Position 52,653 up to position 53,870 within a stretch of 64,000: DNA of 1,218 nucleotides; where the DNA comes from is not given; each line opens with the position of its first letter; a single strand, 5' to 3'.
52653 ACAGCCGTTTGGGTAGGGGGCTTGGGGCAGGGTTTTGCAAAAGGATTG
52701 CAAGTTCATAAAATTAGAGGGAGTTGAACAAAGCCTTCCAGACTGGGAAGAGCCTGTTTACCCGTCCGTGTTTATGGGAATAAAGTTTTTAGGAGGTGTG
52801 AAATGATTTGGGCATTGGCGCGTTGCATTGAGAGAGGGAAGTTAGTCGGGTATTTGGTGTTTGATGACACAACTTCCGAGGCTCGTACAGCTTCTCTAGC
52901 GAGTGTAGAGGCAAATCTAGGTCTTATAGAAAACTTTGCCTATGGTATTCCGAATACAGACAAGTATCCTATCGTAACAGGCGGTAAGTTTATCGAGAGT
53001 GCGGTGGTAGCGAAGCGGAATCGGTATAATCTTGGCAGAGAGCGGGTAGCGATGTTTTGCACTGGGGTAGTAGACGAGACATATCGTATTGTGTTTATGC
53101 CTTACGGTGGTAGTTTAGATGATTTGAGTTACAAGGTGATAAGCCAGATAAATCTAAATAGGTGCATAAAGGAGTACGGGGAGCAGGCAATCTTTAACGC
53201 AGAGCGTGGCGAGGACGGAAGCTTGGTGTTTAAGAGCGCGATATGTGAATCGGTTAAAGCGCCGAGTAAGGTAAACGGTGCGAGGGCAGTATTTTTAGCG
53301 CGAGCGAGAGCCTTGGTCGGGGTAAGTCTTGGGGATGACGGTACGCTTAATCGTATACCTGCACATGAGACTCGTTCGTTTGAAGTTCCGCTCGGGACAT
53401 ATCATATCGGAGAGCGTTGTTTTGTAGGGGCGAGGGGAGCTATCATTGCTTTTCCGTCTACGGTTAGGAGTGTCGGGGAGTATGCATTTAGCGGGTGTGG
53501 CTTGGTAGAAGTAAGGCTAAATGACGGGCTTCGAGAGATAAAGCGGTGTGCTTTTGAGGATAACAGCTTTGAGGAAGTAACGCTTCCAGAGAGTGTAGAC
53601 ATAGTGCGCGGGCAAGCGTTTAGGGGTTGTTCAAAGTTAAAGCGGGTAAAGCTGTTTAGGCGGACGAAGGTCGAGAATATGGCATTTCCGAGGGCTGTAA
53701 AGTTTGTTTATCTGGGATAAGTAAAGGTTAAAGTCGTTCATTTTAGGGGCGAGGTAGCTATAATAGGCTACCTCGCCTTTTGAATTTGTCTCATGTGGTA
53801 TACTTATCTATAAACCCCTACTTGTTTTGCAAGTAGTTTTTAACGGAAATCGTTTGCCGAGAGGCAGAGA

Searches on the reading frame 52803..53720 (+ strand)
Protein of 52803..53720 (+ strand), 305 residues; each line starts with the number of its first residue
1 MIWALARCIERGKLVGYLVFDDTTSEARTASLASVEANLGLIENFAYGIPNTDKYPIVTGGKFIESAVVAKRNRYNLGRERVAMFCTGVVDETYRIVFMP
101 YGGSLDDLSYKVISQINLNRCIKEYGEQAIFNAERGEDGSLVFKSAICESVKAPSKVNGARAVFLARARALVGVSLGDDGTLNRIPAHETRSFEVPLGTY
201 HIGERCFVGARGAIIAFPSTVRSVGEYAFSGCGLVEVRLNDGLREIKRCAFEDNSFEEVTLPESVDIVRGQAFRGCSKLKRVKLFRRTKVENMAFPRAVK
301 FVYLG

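Call 5: search_protein_families(library=pfam, proteins=[window:52803-53720:+], max_evalue=0.1)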
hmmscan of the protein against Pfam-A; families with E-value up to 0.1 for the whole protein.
window:52803-53720:+ (305 aa): 2 families
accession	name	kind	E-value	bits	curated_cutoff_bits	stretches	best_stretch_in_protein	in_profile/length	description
PF13306.12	LRR_5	-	9.6e-19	68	27.7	1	201-295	2-98/127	BspA type Leucine rich repeat region (6 copies)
PF14602.12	Hexapep_2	-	0.00052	20.1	27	0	202-215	4-16/34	Hexapeptide repeat of succinyl-transferase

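Call 19: search_protein_families(library=phrogs, proteins=[window:52803-53720:+], max_evalue=0.01)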
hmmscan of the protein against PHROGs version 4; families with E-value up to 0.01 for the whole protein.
window:52803-53720:+ (305 aa): 2 families
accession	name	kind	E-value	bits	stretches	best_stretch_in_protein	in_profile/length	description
phrog_35892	-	unknown function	2.2e-08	33.2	1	220-286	86-154/1181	-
phrog_18805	-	unknown function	4.9e-08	33.2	1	198-300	266-376/457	-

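Call 72: search_protein_families(library=ncbifam, proteins=[window:52803-53720:+], max_evalue=0.01)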
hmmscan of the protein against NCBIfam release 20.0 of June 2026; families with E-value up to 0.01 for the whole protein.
window:52803-53720:+ (305 aa): 1 family
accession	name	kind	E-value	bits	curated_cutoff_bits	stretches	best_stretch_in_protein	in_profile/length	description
NF047961.1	adhesin_HupY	equivalog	2.2e-07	29.4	1250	1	208-282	206-592/978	leucine-rich repeat adhesin HupY/LrrG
